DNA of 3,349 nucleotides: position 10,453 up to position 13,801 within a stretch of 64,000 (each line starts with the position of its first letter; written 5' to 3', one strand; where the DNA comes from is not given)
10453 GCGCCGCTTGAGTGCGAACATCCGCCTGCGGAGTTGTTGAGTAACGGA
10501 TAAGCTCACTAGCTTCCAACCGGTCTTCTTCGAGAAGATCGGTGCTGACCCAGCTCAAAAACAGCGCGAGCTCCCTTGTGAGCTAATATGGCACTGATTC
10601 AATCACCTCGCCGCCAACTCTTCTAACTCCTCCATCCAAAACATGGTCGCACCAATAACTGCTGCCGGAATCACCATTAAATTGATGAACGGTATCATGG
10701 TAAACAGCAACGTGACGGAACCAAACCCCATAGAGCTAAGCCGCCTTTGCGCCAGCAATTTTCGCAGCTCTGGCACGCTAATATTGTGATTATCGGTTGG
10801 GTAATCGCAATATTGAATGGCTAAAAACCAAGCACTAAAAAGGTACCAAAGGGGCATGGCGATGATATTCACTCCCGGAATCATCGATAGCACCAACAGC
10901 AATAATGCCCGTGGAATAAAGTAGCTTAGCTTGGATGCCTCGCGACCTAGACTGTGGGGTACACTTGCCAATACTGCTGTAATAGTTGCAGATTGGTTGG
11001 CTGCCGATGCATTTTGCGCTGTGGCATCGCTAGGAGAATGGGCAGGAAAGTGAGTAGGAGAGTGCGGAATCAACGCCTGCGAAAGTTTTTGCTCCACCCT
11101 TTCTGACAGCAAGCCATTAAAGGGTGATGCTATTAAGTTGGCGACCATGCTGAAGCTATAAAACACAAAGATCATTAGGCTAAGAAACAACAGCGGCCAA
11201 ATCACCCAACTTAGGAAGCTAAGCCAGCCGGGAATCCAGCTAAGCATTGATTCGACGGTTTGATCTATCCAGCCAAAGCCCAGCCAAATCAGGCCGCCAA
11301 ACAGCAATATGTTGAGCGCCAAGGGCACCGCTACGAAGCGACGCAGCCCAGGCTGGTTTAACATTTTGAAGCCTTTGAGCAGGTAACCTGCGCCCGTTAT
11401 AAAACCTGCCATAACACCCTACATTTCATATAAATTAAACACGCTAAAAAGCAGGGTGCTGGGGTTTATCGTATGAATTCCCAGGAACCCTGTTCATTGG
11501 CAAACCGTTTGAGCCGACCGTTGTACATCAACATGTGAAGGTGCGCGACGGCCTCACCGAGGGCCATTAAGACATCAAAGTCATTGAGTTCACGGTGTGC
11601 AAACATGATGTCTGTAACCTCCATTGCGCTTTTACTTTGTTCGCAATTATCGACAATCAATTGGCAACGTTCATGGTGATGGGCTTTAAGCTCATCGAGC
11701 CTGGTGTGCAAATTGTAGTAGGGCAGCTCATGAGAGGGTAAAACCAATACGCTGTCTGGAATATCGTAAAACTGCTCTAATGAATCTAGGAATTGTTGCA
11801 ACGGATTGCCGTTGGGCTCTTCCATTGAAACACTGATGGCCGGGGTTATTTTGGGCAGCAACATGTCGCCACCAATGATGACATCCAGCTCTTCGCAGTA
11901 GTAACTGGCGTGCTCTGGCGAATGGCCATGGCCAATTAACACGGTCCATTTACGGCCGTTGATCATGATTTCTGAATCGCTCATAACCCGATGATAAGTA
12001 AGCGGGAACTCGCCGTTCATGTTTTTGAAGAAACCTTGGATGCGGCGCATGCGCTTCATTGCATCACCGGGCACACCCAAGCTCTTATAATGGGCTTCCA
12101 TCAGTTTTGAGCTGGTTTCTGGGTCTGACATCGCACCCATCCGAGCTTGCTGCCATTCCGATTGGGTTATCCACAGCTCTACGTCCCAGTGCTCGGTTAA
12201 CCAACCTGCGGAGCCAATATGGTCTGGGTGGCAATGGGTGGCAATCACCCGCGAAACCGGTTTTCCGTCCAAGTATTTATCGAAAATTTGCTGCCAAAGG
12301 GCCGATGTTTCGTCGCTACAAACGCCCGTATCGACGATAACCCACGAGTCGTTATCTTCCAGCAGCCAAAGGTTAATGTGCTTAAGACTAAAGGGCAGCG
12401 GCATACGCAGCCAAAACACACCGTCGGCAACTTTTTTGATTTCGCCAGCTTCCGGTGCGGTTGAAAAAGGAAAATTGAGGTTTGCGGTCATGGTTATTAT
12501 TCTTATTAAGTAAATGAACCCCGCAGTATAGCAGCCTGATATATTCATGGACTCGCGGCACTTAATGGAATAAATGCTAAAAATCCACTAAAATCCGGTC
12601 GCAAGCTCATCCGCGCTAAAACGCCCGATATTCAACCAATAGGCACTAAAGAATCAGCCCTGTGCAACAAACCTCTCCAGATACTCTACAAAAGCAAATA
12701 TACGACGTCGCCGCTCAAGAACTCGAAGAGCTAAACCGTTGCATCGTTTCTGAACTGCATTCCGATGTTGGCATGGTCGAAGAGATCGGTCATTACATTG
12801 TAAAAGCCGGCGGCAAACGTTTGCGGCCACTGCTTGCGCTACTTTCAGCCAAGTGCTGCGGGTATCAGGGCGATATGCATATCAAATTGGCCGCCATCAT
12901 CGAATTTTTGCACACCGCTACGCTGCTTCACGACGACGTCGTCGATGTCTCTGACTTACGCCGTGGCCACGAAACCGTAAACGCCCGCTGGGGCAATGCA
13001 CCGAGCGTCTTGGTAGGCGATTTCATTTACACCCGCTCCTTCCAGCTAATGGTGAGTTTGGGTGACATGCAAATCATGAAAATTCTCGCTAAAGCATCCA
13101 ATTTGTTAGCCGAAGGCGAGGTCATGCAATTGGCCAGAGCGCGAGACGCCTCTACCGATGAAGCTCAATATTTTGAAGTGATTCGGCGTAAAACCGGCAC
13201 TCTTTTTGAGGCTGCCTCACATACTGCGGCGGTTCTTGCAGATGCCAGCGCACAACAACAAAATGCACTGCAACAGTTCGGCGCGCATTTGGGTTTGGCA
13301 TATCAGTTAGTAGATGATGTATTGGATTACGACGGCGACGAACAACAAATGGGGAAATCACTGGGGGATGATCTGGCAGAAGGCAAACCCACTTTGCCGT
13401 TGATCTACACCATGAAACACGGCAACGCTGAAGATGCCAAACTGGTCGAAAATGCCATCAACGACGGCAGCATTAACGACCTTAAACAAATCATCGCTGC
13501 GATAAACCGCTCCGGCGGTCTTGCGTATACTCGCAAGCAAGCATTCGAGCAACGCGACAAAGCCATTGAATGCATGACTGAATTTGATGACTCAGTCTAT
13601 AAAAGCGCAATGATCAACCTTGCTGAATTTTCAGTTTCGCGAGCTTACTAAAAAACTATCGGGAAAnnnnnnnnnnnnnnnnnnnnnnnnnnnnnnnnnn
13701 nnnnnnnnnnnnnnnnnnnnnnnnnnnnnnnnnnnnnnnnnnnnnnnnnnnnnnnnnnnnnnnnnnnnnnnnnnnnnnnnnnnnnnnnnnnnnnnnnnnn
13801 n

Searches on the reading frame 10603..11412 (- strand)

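Call 58: search_protein_families(library=pfam, proteins=[window:10603-11412:-], max_evalue=0.001)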
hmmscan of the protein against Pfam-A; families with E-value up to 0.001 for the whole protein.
window:10603-11412:- (269 aa): 1 family
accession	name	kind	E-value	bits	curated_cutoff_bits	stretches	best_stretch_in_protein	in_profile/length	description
PF07264.17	EI24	-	1.6e-54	185.5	32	1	10-249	1-199/199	Sulfate transporter CysZ/Etoposide-induced protein 2.4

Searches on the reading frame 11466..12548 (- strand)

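Call 58: search_protein_families(library=pfam, proteins=[window:11466-12548:-], max_evalue=0.001)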
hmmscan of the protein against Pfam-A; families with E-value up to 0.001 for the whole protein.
window:11466-12548:- (360 aa): 2 families
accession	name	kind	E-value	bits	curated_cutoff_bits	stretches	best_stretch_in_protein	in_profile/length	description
PF00753.33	Lactamase_B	-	8.2e-30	104.6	22.7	1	58-273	6-196/196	Metallo-beta-lactamase superfamily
PF21221.3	B_lactamase-like_C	-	8.2e-11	41.9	27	1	302-346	2-46/46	Metallo-beta-lactamase-like, C-terminal domain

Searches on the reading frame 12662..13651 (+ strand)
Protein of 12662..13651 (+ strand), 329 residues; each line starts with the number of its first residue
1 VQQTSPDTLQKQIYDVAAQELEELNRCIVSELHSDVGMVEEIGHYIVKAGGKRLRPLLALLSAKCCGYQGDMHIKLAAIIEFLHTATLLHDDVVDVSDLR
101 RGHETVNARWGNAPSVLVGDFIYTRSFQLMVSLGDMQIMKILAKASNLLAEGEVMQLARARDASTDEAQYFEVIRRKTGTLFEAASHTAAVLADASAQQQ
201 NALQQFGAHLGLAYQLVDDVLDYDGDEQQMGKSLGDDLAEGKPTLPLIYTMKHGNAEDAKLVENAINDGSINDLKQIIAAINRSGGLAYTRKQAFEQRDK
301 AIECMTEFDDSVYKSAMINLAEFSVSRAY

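Call 58: search_protein_families(library=pfam, proteins=[window:12662-13651:+], max_evalue=0.001)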
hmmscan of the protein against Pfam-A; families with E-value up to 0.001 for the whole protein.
window:12662-13651:+ (329 aa): 1 family
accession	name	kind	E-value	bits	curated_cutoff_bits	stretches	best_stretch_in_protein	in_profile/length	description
PF00348.22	polyprenyl_synt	-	1.3e-78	264.1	27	1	39-280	4-250/251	Polyprenyl synthetase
